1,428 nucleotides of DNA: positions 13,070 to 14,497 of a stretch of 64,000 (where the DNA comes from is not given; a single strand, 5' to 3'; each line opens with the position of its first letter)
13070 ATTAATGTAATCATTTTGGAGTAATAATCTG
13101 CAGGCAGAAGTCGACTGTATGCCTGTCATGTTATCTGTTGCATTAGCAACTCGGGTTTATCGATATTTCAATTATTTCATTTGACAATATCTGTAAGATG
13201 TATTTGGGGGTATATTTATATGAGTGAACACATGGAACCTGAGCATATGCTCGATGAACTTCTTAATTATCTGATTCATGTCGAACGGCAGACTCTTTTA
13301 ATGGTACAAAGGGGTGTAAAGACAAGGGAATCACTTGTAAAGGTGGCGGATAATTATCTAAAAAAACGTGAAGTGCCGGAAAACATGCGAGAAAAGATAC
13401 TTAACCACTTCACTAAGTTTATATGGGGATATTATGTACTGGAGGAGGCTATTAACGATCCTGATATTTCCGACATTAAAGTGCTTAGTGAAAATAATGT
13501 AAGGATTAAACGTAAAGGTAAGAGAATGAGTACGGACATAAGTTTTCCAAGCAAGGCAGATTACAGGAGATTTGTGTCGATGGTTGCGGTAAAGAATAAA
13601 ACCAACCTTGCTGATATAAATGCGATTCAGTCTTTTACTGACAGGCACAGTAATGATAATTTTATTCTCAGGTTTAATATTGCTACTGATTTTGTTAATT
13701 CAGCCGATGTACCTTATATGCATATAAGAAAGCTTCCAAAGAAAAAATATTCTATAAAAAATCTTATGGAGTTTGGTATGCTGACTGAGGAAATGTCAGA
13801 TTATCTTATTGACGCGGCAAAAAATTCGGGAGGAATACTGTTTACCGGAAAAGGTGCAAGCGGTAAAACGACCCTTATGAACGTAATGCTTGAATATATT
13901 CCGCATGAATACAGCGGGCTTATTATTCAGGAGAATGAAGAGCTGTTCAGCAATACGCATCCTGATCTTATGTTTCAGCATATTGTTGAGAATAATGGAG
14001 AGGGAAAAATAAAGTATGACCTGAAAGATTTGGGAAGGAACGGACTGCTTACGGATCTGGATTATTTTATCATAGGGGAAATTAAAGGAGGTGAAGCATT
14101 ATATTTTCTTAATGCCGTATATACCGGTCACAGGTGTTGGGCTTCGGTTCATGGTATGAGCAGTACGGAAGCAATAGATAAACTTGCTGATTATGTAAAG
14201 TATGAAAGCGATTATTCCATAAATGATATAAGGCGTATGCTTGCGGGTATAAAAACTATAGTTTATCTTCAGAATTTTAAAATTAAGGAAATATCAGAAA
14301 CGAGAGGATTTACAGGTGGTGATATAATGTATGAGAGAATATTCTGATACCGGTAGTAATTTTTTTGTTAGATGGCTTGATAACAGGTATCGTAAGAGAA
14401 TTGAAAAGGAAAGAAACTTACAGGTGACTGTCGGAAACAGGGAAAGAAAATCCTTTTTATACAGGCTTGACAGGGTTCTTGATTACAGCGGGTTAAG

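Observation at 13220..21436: Nine-gene monoderm Tad/Flp-like (type IVc) filament operon with unusual composition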

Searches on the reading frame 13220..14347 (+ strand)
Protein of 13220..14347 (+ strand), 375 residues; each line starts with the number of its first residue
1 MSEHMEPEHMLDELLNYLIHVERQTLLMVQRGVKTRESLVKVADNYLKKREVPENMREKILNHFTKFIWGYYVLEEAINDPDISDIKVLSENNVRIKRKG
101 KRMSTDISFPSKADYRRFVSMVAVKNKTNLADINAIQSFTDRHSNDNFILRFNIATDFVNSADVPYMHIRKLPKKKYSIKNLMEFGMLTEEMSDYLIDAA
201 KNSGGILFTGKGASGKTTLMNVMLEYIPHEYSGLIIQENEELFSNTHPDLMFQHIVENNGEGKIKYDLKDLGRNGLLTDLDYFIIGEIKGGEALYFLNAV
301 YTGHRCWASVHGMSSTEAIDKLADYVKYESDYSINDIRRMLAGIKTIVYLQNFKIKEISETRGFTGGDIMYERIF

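Call 3: search_protein_families(library=pfam, proteins=[window:13220-14347:+], max_evalue=1)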
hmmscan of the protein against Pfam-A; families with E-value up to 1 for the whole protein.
window:13220-14347:+ (375 aa): 5 families
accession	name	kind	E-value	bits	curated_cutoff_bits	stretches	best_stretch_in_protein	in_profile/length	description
PF00437.27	T2SSE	-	1.3e-18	67.2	24.9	1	166-325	106-258/370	Type II/IV secretion system protein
PF24070.1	T4_MRH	-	0.065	13.5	24.4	0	114-178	19-82/144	T4 MRH-like protein family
PF20720.3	nSTAND3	-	0.086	13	27.2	1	197-247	11-62/155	Novel STAND NTPase 3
PF13555.12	AAA_29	-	0.11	12.7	27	1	203-220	22-39/61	P-loop containing region of AAA domain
PF19263.5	DUF5906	-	0.26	12.4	27.6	0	208-240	1-34/114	Family of unknown function (DUF5906)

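Call 4: search_protein_families(library=ncbifam, proteins=[window:13220-14347:+], max_evalue=1)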
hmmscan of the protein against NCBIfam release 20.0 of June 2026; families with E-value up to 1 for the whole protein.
window:13220-14347:+ (375 aa): 16 families
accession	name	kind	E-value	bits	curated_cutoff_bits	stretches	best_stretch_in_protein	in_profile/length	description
NF058587.1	archaellum_moto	equivalog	1.4e-27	96.7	550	1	5-323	90-394/527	archaellum flagellar ATPase motor FlaI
TIGR03819.1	heli_sec_ATPase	hypoth_equivalog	1.2e-24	87.1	373.15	1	38-317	20-292/340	TadA family conjugal transfer-associated ATPase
TIGR02788.1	VirB11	equivalog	1.1e-21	77.2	249.95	2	189-352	130-296/308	P-type DNA transfer ATPase VirB11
NF053672.1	bindosome_BasE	exception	1.6e-17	63.5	1000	1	34-348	103-414/512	bindosome assembly system ATPase subunit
TIGR02782.1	TrbB_P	equivalog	4.1e-17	62.4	304.55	1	76-367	16-299/303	P-type conjugative transfer ATPase TrbB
NF010475.0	PRK13900.1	equivalog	1.3e-15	57.3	389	1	187-324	144-281/333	type IV secretion system ATPase VirB11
NF041000.1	ATPase_ComGA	equivalog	7.9e-15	54.6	300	1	73-327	3-247/267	competence type IV pilus ATPase ComGA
NF010469.0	PRK13894.1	subfamily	5e-14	52.4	508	1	75-370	28-316/320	conjugal transfer ATPase TrbB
TIGR01420.1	pilT_fam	subfamily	4.6e-13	49.1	319.1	1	79-357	10-271/343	PilT/PilU family type 4a pilus ATPase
NF010407.0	PRK13833.1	subfamily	2.1e-08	34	499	1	163-334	104-271/323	conjugal transfer protein TrbB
NF010425.0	PRK13851.1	equivalog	1.5e-07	30.7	461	1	192-332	151-290/344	type IV secretion system protein VirB11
NF007755.0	PRK10436.1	equivalog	1.1e-05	24.3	617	1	110-323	129-333/465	type II secretion system protein GspE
TIGR02533.1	type_II_gspE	equivalog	1.4e-05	24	630.25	1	172-325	212-359/486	type II secretion system ATPase GspE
NF053534.1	T4PilAsmATPsTfpB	equivalog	0.001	17.6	850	1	178-324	311-451/584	type IV pilus assembly ATPase TfpB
NF045956.1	restrict_UpaP162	equivalog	0.0085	15.8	100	1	72-144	53-124/225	UpaP162 family type II restriction enzyme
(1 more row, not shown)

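Call 7: find_homologous_proteins(query=window:13220-14347:+, max_evalue=0.00001)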
Query window:13220-14347:+ (375 aa): 1516 proteins with E <= 0.00001 among 3685 candidates; the best 120 are listed.
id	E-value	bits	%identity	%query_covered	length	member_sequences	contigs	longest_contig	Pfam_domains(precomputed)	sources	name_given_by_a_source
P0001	6.9e-248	839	100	100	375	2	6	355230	PF00437.27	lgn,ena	-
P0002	4.0e-231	784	93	100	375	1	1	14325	PF00437.27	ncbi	-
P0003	8.9e-226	767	90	100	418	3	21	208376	PF00437.27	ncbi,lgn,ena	-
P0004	2.1e-225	765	90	100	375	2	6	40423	PF00437.27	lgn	-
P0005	3.3e-222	755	88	100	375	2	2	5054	PF00437.27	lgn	-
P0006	1.3e-196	671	78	100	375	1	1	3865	PF00437.27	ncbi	-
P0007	1.7e-196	670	77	100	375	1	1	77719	PF00437.27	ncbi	-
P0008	8.1e-191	652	75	100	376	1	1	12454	PF00437.27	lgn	-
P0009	2.4e-190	650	75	100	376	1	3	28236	PF00437.27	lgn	-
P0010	2.5e-190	650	75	100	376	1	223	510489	PF00437.27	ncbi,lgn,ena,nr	ncbi:MAG: ATPase, T2SS/T4P/T4SS family [Lachnospiraceae bacterium]|nr:Flp pilus assembly complex ATP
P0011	2.5e-190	650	75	100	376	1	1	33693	PF00437.27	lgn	-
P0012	2.9e-190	650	75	100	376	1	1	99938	PF00437.27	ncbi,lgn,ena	-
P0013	3.1e-190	650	75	100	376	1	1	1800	PF00437.27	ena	-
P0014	5.1e-190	649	75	100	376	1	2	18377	PF00437.27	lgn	-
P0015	8.0e-190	648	75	100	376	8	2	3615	PF00437.27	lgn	-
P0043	9.8e-153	526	62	99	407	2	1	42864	PF00437.27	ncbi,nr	ncbi:ATPase, T2SS/T4P/T4SS family [Anaerobium acetethylicum]|nr:ATPase, T2SS/T4P/T4SS family [Anaero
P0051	5.6e-146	504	60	98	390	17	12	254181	PF00437.27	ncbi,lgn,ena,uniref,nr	ncbi:Flp pilus assembly complex ATPase component TadA [Lachnospiraceae bacterium ASD3451]|uniref:ATP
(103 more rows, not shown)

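Call 8: find_encoding_contigs(protein=P0010, flank=10000, max_places=2)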
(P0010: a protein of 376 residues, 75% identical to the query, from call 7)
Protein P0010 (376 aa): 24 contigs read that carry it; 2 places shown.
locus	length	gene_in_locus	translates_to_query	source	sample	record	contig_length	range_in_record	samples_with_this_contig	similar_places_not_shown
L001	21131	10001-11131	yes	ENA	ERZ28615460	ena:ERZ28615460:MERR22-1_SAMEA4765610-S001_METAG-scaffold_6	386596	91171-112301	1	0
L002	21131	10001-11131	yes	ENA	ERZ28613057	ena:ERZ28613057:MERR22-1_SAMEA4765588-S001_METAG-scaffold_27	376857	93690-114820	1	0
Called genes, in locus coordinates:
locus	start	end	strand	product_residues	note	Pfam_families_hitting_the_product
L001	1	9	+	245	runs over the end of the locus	PF00005:ABC_tran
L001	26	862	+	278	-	PF01073:3Beta_HSD (faint), PF01370:Epimerase, PF16363:GDP_Man_Dehyd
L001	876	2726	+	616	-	PF05045:RgpF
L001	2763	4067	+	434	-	PF04230:PS_pyruv_trans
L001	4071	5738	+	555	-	PF05045:RgpF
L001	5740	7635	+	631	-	PF05045:RgpF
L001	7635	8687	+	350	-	PF01757:Acyl_transf_3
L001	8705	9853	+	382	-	PF00106:adh_short (weak), PF01370:Epimerase, PF01073:3Beta_HSD, PF07993:NAD_binding_4, PF13460:NAD_binding_10, PF16363:GDP_Man_Dehyd, PF01370:Epimerase, PF16363:GDP_Man_Dehyd, +1 more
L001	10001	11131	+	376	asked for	PF00437:T2SSE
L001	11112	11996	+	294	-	-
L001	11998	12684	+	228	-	PF00482:T2SSF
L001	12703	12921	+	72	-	-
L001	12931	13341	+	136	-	-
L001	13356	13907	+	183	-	-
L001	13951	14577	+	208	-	-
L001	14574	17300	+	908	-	PF19077:Big_13 (faint)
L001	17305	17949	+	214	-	-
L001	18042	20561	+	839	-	PF02574:S-methyl_trans, PF00809:Pterin_bind, PF02607:B12-binding_2, PF02310:B12-binding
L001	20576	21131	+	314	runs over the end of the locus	PF00535:Glycos_transf_2, PF13641:Glyco_tranf_2_3, PF13632:Glyco_trans_2_3 (weak)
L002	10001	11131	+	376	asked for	PF00437:T2SSE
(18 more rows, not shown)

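Call 9: find_encoding_contigs(protein=P0043, flank=10000, max_places=2)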
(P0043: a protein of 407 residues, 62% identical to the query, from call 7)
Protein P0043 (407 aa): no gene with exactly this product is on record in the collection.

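Call 10: find_encoding_contigs(protein=P0051, flank=10000, max_places=2)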
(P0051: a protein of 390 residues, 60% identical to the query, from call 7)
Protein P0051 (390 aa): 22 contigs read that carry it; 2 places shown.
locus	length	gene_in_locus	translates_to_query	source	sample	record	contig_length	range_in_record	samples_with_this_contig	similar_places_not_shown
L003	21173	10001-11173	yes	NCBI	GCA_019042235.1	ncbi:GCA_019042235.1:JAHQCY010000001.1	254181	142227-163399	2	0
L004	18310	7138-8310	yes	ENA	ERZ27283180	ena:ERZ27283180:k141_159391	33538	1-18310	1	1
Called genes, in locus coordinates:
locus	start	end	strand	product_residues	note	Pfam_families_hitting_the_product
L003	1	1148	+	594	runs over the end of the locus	PF06580:His_kinase, PF02518:HATPase_c (weak)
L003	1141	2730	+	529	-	PF00072:Response_reg, PF12833:HTH_18, PF00165:HTH_AraC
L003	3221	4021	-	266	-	PF01522:Polysacc_deac_1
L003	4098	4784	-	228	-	PF10805:DUF2730 (faint), PF28533:DUF8429 (faint), PF04977:DivIC (faint)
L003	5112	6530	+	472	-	-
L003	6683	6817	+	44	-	-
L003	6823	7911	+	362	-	PF00999:Na_H_Exchanger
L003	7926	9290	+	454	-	PF01554:MatE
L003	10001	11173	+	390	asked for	PF00437:T2SSE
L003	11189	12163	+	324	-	-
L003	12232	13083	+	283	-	-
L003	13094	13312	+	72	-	PF16982:Flp1_like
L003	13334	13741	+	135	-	-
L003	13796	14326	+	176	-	-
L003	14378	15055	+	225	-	-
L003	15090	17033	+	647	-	PF09479:Flg_new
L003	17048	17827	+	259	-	-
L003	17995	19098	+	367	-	PF13395:HNH_4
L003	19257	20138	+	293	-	PF00497:SBP_bac_3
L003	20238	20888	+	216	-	PF00528:BPD_transp_1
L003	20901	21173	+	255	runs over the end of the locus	PF02463:SMC_N (weak), PF00005:ABC_tran, PF13304:AAA_21 (weak)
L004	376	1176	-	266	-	PF01522:Polysacc_deac_1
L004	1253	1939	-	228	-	PF10805:DUF2730 (faint), PF28533:DUF8429 (faint), PF04977:DivIC (faint)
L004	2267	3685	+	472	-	-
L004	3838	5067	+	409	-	PF00999:Na_H_Exchanger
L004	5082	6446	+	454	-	PF01554:MatE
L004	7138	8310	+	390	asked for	PF00437:T2SSE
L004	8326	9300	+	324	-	-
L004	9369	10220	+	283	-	-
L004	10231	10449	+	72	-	PF16982:Flp1_like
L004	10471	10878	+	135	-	-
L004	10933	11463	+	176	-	-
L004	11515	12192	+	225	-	-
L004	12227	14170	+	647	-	PF09479:Flg_new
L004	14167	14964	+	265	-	-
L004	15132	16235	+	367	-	PF13395:HNH_4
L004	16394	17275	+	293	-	PF00497:SBP_bac_3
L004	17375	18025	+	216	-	PF00528:BPD_transp_1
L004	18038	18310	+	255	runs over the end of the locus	PF02463:SMC_N (weak), PF00005:ABC_tran, PF13304:AAA_21 (weak)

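Call 17: find_related_loci(query=A1, collection=genome_contigs, flank=10000)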
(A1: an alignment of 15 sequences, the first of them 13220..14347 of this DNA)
Query A1 (375 aa) in genome_contigs; peptide patterns used: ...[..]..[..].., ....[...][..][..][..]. (x = any residue, [..] = any of these).
264 stretches matched a pattern; 244 encode a relative of the query (tblastn E <= 1e-3); the best 80 are kept; 80 distinct loci.
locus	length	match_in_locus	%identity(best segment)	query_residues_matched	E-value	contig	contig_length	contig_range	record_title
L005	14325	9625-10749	93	1-375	0e+0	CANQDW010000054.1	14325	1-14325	MAG: uncultured Lachnospiraceae bacterium isolate Lapin-003-2__bin23 genome assembly, contig: Lapin-003-2__NODE_3866_len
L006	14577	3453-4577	90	1-375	0e+0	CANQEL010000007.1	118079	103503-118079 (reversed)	MAG: uncultured Lachnospiraceae bacterium isolate Lapin-005__bin65 genome assembly, contig: Lapin-005__NODE_146_length_1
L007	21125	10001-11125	75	1-375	0e+0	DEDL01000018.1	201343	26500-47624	MAG TPA_asm: Lachnoclostridium sp. UBA2905 UBA2905_contig_9680, whole genome shotgun sequence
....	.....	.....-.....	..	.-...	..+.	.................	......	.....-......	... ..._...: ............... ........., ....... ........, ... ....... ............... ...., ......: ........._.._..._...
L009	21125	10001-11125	73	1-375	0e+0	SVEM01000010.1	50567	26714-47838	MAG: Lachnospiraceae bacterium isolate SIG306 NODE_15654_length_50567_cov_1.591713, whole genome shotgun sequence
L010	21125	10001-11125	74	1-375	0e+0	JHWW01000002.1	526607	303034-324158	Lachnospiraceae bacterium V9D3004 T524DRAFT_scaffold00002.2_C, whole genome shotgun sequence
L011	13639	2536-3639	74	8-375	0e+0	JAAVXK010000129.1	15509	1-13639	MAG: Lachnospiraceae bacterium isolate ABMPRH_221_0 k141_981596, whole genome shotgun sequence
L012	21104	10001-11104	74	8-375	0e+0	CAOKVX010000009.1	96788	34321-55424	MAG TPA_asm: uncultured Clostridia bacterium isolate SRR15730548_bin.26_metawrap_v1.3_MAG genome assembly, contig: NODE.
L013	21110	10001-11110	73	6-375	0e+0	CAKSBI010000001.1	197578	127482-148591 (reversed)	MAG: uncultured Lachnospiraceae bacterium isolate REFINED_METABAT215_TOP10_CONTIGS_1500_ASSEMBLY_K77_MERGED__Hadza_PheCh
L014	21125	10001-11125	73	1-375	0e+0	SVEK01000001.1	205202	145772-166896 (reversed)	MAG: Lachnospiraceae bacterium isolate SIG304 NODE_973_length_205202_cov_3.150833, whole genome shotgun sequence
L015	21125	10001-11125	72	1-375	0e+0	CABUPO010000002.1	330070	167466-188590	MAG TPA_asm: uncultured Lachnospiraceae bacterium isolate MGYG-HGUT-04210 genome assembly, contig: GUT_GENOME259679_2, w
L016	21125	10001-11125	71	1-375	0e+0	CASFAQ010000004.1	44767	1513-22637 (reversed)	uncultured Eubacteriales bacterium isolate O94_L4_311311_idba_bin.109 genome assembly, contig: O94_L4_311311_idba_bin.10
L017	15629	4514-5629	62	6-375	1e-159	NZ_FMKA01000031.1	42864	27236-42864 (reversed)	Anaerobium acetethylicum strain GluBS11, whole genome shotgun sequence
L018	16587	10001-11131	60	1-375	5e-158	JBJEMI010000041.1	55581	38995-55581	MAG: Lachnospiraceae bacterium isolate SARD11_bin.042 NODE_245_length_55581_cov_13.606239, whole genome shotgun sequence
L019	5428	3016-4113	61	10-373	8e-156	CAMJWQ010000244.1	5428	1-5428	MAG: uncultured Lachnospiraceae bacterium isolate SRR12377473_bin.10_metawrap_v1.3_MAG genome assembly, contig: SRR12377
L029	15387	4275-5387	54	8-375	3e-132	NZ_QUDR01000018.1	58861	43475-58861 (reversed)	Clostridium sp. AF37-5 AF37-5.Scaf18, whole genome shotgun sequence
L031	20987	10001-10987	52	48-375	3e-117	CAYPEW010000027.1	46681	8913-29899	MAG TPA_asm: uncultured Jutongia sp. isolate ERP125879_co2_175 genome assembly, contig: NODE_278_length_46681_cov_49.629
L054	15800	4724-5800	46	10-364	7e-100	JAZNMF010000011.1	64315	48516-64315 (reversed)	MAG: Acetatifactor sp. isolate T1900044664_TS20190130.MAGScoT_cleanbin_000012 SGB_1541_k141_1496984, whole genome shotgu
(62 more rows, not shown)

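Call 32: search_solved_structures(query=window:13220-14347:+, max_evalue=0.001)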
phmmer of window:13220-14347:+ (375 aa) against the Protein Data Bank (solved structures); distinct sequences matched with E-value up to 0.001: 18.
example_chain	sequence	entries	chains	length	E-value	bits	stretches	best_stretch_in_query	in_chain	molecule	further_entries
4ii7_A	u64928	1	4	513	9.8e-19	70.8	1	34-338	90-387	FlaI ATPase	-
8rkd_E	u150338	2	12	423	5.3e-18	68.4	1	25-351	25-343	Pilus assembly ATPase CpaF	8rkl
8rjf_A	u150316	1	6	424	5.4e-18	68.4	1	25-351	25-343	Pilus assembly ATPase CpaF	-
4ihq_A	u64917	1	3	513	6.7e-18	68.1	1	34-338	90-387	FlaI ATPase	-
9e24_A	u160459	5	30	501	8.9e-18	67.7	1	25-351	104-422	CpaF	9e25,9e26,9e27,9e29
2oap_1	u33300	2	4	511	1.7e-14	56.9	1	37-319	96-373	Type II secretion system protein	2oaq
2gza_A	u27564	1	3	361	3.4e-08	36.1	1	190-326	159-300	Type IV secretion system protein VirB11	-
6bge_A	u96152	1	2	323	5e-07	32.3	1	203-347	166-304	VirB11-like protein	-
1g6o_A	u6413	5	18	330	5.2e-07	32.3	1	203-347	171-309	CAG-ALPHA | virB11 homolog | Cag-alfa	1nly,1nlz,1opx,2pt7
3jvu_A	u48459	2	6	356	1.2e-06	31.1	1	203-333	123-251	Twitching mobility protein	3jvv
10my_A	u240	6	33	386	2.6e-06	30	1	201-344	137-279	PilT/PilU family type 4a pilus ATPase | Twitching motility protein PilT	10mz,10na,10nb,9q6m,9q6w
5zfq_A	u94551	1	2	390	1.2e-05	27.8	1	199-348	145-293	Twitching motility pilus retraction protein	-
6ojx_A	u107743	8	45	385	1.8e-05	27.2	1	199-330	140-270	Twitching motility pilus retraction ATPase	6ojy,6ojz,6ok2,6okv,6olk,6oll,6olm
5fl3_A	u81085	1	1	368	4.5e-05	25.9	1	199-329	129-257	PILI RETRACTION PROTEIN PILT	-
2eyu_A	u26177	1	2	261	6.2e-05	25.4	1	201-329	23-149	twitching motility protein PilT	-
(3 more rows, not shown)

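Call 35: search_protein_families(library=pfam, proteins=[L031:6600-8228:+, L031:8483-8932:+, L031:9212-11164:+, L031:11167-11670:+, L031:11754-13277:+, L031:13390-14076:+, L031:14339-18754:+], max_evalue=0.01)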
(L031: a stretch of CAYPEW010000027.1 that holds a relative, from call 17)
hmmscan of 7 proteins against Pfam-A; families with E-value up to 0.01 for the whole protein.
L031:6600-8228:+ (542 aa): 1 family
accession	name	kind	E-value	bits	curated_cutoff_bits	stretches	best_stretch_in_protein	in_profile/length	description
PF00118.29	Cpn60_TCP1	-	2.4e-82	277.6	34.3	1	22-522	1-488/490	TCP-1/cpn60 chaperonin family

L031:8483-8932:+ (149 aa): 0 families

L031:9212-11164:+ (650 aa): 2 families
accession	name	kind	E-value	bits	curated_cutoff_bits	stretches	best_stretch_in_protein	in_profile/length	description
PF00437.27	T2SSE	-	1e-15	57.7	24.9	1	292-537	11-255/370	Type II/IV secretion system protein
PF13191.12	AAA_16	-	0.0048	17.9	32.6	0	417-458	23-63/167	AAA ATPase domain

L031:11167-11670:+ (167 aa): 2 families
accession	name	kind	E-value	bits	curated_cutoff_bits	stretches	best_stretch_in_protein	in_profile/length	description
PF19601.4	DUF6106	-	9.5e-06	26.1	25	1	15-159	14-166/173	Family of unknown function (DUF6106)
PF13398.12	Peptidase_M50B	-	0.0052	16.9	26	1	18-71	91-143/201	Peptidase M50B-like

L031:11754-13277:+ (507 aa): 7 families
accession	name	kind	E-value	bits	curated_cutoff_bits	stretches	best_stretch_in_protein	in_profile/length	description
PF00478.31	IMPDH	-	5.1e-168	558.9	25.6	1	30-491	1-345/345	IMP dehydrogenase / GMP reductase domain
PF00571.33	CBS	-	2.9e-17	63.1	24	2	117-160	7-51/57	CBS domain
PF03060.21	NMO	-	7.9e-12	45.6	28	2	346-391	187-232/331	Nitronate monooxygenase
PF01070.24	FMN_dh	-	3.2e-07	30.2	24.9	1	281-384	210-305/350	FMN-dependent dehydrogenase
PF00977.27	His_biosynth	-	0.00037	20.5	23.6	0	345-383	66-104/228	Histidine biosynthesis protein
PF01645.23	Glu_synthase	-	0.0054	16.4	20.4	1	307-382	224-305/369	Conserved region in glutamate synthase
PF04481.18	DUF561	-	0.0097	15.6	21.6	0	305-373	139-206/243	Protein of unknown function (DUF561)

L031:13390-14076:+ (228 aa): 1 family
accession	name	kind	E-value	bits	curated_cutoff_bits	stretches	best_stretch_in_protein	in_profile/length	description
PF01510.30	Amidase_2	-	5.3e-26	91.9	26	1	81-203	4-130/131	N-acetylmuramoyl-L-alanine amidase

L031:14339-18754:+ (1471 aa): 3 families
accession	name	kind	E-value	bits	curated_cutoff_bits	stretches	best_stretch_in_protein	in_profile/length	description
PF09479.16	Flg_new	-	5.5e-35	119.7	27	4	667-740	1-65/65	Listeria-Bacteroides repeat domain (List_Bact_rpt)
PF13306.12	LRR_5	-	3.5e-16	59.7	27.7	1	1380-1470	20-108/127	BspA type Leucine rich repeat region (6 copies)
PF18998.6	Flg_new_2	-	2.3e-08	34.3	23.6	0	546-591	23-71/73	Divergent InlB B-repeat domain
